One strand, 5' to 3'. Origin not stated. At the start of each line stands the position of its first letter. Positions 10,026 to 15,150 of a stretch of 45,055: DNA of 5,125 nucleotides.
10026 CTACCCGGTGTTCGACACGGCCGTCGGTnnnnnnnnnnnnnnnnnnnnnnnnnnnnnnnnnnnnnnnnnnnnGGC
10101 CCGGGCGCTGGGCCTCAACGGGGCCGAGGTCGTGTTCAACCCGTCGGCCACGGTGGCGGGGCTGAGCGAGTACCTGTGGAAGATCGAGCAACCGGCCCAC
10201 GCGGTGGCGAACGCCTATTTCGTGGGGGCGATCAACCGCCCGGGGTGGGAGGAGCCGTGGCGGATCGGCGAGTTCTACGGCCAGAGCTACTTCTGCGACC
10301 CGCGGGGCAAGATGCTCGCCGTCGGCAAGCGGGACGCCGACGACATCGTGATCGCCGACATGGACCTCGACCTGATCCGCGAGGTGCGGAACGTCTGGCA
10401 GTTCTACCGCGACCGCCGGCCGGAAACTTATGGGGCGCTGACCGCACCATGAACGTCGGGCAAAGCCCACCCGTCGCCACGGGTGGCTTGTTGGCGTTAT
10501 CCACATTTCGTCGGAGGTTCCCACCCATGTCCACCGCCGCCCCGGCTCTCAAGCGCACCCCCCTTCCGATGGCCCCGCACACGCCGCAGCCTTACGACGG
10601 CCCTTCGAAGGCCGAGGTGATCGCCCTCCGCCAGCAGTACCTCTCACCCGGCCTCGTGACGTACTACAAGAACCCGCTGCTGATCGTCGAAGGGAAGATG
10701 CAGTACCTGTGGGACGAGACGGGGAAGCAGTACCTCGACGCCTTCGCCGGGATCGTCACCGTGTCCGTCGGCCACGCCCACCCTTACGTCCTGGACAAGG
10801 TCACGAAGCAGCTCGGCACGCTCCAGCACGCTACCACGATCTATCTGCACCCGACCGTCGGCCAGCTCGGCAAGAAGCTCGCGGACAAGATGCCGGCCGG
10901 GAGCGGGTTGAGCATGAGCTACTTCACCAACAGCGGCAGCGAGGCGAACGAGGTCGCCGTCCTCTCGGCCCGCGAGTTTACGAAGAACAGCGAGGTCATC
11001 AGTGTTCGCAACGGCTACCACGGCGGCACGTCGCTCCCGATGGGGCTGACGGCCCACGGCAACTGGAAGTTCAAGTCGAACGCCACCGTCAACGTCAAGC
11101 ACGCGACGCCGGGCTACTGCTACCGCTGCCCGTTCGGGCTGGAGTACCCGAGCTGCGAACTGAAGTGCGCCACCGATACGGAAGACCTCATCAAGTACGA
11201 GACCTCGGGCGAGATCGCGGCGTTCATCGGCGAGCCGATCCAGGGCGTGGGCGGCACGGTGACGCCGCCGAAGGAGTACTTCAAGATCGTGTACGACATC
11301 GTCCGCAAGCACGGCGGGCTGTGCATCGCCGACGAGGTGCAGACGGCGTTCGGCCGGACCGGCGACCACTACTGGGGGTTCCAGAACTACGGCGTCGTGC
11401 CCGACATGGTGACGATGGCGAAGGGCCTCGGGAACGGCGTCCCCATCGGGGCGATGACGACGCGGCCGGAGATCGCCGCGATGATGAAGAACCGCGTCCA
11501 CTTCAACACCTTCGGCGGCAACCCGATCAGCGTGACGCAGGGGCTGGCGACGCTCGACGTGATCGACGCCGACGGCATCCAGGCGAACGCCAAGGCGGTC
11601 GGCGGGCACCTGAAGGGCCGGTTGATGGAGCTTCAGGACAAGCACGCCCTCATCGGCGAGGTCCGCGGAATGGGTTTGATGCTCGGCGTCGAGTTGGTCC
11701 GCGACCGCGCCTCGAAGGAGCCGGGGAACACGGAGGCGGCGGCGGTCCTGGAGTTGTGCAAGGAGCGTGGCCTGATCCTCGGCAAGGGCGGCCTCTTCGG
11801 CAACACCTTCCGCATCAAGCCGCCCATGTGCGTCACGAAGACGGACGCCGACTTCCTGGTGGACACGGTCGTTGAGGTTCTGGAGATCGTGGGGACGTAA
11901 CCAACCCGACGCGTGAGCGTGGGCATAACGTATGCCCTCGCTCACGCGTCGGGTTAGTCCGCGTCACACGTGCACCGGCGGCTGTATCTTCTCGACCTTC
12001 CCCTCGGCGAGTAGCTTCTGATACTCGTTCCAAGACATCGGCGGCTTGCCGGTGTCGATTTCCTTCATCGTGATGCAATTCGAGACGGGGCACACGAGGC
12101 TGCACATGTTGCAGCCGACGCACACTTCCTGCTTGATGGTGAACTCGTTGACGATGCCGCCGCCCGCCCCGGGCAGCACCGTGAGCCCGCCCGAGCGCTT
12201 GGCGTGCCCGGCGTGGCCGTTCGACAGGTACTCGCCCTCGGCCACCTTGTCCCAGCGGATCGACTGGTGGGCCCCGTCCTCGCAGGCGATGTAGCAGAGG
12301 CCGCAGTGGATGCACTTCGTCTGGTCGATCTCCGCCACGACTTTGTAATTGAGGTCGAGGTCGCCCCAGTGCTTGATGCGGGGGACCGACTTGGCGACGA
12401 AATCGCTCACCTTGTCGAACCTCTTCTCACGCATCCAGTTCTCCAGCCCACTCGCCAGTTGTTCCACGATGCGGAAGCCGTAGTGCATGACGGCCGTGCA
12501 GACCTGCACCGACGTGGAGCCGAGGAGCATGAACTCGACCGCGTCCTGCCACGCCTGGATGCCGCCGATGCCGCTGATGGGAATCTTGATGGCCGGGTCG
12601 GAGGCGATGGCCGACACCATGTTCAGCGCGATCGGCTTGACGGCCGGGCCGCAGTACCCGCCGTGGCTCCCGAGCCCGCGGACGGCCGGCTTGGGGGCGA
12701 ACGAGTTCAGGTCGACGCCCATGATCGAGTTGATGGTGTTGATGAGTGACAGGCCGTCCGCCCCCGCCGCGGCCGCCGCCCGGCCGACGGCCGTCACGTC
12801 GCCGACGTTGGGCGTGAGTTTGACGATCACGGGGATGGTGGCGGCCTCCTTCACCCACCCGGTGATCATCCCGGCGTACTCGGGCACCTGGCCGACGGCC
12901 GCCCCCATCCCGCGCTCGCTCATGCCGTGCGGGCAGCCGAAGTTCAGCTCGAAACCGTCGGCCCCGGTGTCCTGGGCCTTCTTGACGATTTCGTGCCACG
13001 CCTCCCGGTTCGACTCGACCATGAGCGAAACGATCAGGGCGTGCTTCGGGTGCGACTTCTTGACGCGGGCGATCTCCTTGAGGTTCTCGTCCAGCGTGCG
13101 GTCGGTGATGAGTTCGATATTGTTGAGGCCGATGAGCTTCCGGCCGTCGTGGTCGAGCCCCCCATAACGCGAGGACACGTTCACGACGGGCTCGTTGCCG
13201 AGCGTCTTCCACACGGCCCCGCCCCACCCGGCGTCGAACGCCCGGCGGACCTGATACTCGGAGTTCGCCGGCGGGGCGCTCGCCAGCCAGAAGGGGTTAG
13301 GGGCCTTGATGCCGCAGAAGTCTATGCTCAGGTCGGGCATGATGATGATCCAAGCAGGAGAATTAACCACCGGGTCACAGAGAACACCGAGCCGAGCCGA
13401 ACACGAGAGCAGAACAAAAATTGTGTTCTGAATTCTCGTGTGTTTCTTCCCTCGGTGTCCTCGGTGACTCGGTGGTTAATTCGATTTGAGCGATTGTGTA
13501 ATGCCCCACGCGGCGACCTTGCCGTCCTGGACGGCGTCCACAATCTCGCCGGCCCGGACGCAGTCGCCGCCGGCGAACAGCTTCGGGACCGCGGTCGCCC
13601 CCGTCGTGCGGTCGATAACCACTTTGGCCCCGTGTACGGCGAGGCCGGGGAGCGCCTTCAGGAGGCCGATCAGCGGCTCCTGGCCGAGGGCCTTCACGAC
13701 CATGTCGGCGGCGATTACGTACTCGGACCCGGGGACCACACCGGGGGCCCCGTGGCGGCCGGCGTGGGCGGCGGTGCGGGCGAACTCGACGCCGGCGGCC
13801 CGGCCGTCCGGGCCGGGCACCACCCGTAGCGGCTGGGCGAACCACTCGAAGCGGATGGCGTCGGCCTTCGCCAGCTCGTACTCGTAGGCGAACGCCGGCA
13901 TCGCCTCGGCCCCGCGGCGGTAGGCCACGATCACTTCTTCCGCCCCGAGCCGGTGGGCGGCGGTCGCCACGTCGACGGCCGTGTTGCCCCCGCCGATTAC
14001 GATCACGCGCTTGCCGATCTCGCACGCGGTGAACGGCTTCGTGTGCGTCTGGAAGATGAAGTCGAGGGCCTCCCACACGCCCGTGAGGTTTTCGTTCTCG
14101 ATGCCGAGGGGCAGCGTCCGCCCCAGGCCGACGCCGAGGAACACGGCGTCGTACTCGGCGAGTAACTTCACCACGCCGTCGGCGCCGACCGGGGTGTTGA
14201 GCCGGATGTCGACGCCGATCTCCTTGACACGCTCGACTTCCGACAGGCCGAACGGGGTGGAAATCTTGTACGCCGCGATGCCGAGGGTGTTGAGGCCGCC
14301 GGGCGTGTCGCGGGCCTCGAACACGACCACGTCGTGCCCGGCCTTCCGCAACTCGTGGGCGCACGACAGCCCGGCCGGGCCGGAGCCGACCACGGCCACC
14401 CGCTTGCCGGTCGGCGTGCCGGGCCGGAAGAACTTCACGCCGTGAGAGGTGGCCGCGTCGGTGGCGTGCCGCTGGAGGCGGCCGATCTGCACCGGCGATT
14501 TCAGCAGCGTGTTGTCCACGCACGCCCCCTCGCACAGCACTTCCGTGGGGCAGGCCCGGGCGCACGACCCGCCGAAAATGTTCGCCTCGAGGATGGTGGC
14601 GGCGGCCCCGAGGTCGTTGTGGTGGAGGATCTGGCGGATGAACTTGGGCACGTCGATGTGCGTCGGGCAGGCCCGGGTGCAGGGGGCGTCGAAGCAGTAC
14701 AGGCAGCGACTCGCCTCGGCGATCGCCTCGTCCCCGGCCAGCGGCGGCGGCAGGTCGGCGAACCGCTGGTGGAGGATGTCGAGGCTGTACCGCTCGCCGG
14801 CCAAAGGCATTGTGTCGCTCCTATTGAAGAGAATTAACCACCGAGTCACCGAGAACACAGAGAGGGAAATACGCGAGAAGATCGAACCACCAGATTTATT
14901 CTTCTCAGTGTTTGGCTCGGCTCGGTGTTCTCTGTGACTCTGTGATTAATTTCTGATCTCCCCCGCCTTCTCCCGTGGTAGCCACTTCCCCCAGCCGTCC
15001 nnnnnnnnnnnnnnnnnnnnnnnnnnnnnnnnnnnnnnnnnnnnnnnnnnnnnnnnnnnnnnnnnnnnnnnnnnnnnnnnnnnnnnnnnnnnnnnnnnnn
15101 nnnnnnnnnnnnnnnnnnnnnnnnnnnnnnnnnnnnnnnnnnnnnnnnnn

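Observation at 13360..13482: Family-1 ~122-nt palindromic element exactly filling the preT-preA spacer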

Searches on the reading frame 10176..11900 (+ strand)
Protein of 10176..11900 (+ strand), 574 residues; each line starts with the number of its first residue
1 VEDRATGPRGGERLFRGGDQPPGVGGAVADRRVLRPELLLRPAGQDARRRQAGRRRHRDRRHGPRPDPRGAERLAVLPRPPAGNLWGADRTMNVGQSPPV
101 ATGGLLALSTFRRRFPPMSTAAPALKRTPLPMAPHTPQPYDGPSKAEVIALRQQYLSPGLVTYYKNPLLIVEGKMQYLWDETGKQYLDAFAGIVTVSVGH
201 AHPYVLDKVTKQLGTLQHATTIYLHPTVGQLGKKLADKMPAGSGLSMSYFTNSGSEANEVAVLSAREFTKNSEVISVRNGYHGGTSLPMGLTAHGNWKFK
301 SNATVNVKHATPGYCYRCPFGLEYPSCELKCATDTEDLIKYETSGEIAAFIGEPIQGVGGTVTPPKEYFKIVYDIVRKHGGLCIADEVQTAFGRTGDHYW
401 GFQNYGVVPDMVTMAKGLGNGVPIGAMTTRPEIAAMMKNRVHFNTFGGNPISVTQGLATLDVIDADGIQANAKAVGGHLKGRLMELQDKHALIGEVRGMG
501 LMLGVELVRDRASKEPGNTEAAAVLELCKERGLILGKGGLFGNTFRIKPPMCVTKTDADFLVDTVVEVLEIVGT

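Call 11: search_protein_families(library=pfam, proteins=[window:10176-11900:+])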
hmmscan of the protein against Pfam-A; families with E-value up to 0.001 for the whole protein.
window:10176-11900:+ (574 aa): 1 family
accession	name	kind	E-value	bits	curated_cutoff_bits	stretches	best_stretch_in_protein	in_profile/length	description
PF00202.27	Aminotran_3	-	3.9e-86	289.7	30.5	1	167-568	10-402/403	Aminotransferase class-III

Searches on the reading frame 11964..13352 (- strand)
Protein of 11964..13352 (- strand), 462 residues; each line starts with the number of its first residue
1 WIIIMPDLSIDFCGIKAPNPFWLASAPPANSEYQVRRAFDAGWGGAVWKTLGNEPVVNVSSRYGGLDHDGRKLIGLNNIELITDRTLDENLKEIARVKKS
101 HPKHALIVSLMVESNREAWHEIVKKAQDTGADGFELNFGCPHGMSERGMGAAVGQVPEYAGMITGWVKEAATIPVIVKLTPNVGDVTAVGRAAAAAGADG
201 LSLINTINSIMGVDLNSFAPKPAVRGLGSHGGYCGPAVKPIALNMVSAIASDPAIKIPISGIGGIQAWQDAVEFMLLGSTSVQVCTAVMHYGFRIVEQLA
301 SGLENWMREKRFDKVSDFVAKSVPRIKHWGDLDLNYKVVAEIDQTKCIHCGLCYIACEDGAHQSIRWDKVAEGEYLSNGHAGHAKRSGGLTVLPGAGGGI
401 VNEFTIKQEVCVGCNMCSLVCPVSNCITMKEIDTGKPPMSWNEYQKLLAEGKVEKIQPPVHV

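Call 11: search_protein_families(library=pfam, proteins=[window:11964-13352:-])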
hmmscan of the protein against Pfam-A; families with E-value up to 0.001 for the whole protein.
window:11964-13352:- (462 aa): 14 families
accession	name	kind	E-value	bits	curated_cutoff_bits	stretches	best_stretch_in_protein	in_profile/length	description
PF01180.27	DHO_dh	-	7.8e-36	124.2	27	1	8-307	2-291/291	Dihydroorotate dehydrogenase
PF14697.11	Fer4_21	-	1.9e-15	57.2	35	2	340-369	1-30/59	4Fe-4S dicluster domain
PF12838.12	Fer4_7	-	1.7e-09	38.5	27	1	346-424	1-51/52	4Fe-4S dicluster domain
PF00037.32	Fer4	-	3.1e-09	36.7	21.1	1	341-361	2-22/24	4Fe-4S binding domain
PF01207.24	Dus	-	1.3e-08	34.8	20.4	1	93-180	43-130/311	Dihydrouridine synthase (Dus)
PF12837.12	Fer4_6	-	5.4e-07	29.7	25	1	339-361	1-23/24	4Fe-4S binding domain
PF12797.12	Fer4_2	-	5.4e-07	29.6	24.5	0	405-423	4-22/22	4Fe-4S binding domain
PF13187.11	Fer4_9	-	9.4e-07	29.2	27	0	337-360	34-50/52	4Fe-4S dicluster domain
PF13237.11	Fer4_10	-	1.1e-06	28.9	25.5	0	342-363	4-27/53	4Fe-4S dicluster domain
PF13183.11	Fer4_8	-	4.8e-05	24.2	27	1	345-424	3-67/68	4Fe-4S dicluster domain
PF17179.9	Fer4_22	-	0.00013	23.2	27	0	411-433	2-24/95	4Fe-4S dicluster domain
PF12800.12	Fer4_4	-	0.00026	21.5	24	0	345-358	2-15/17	4Fe-4S binding domain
PF13484.11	Fer4_16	-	0.0004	21.5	30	0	408-423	50-65/66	4Fe-4S double cluster binding domain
PF13534.11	Fer4_17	-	0.00091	20.2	22.2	0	345-360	44-59/61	4Fe-4S dicluster domain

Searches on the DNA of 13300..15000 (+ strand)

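Call 18: search_rna_families(source=window, start=13300, end=15000, threshold=evalue, max_evalue=10, show_alignments=3)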
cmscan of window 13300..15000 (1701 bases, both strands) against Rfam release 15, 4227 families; matches with E-value up to 10: 10.
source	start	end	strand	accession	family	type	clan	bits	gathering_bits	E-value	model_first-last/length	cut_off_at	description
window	13359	13482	-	RF03672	MIR840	Gene; miRNA;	-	32.4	150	0.0014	1-147/147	no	MIR840 microRNA precursor family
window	14831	14951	-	RF03672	MIR840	Gene; miRNA;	-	22.9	150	0.28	1-147/147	no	MIR840 microRNA precursor family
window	14277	14350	-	RF03397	mir-1234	Gene; miRNA;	-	19.7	70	4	1-57/57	no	mir-1234 microRNA precursor family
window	13876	13978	-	RF01031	mir-639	Gene; miRNA;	-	19.3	100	8.9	1-98/98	no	mir-639 microRNA precursor family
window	13622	13665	-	RF00454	p27_CRE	Cis-reg;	-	19.1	42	0.82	1-59/59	no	p27 cis-regulatory element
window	14828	14955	+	RF03672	MIR840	Gene; miRNA;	-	19.1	150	2.3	1-147/147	no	MIR840 microRNA precursor family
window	13873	14014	+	RF00102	VA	Gene;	-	18.1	62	5.7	1-159/159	no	VA RNA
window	13363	13479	+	RF04171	MIR1509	Gene; miRNA;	-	17.7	87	4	1-121/121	no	MIR1509 microRNA precursor family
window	13615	13669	+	RF02836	Bcj14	Gene; sRNA;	-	15.1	59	8.8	1-171/171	no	Burkholderia RNA 14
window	14831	14952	+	RF03828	MIR831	Gene; miRNA;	-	14.8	100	8.5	1-181/181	no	MIR831 microRNA precursor family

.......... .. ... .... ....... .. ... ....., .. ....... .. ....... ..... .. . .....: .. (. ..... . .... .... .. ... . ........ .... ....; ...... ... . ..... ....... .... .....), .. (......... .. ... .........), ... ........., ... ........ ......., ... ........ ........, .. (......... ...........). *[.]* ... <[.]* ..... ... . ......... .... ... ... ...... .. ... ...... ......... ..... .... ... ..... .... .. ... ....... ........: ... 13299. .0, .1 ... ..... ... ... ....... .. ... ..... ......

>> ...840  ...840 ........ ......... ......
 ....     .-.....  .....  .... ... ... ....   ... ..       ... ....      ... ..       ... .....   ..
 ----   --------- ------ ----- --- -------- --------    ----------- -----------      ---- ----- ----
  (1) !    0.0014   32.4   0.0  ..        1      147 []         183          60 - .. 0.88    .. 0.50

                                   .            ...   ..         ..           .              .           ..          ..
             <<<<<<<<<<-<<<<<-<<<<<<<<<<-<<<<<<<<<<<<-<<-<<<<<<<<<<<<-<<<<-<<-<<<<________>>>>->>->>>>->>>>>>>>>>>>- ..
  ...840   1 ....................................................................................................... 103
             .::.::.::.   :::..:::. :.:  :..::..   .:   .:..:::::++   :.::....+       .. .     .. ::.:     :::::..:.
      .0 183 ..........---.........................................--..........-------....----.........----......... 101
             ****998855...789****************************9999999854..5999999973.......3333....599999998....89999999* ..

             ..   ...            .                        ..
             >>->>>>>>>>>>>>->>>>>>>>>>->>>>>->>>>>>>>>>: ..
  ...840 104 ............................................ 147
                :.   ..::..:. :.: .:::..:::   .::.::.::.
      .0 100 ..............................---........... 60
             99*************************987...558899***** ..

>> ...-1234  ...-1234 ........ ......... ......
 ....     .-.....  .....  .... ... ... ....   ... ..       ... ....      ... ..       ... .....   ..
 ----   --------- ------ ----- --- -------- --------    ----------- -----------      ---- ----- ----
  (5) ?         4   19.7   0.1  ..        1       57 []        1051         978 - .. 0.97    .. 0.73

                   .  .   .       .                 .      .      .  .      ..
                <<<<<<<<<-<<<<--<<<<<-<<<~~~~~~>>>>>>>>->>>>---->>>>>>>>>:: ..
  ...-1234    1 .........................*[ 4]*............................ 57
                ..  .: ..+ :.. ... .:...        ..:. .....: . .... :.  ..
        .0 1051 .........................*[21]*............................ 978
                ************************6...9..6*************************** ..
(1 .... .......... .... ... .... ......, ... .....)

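Call 53: search_dna_similar(query=window:13358-13484:+, collection=plasmids, mode=distant, max_evalue=0.01, max_rows=15)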
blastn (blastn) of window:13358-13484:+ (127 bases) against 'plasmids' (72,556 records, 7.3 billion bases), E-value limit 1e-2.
No match.
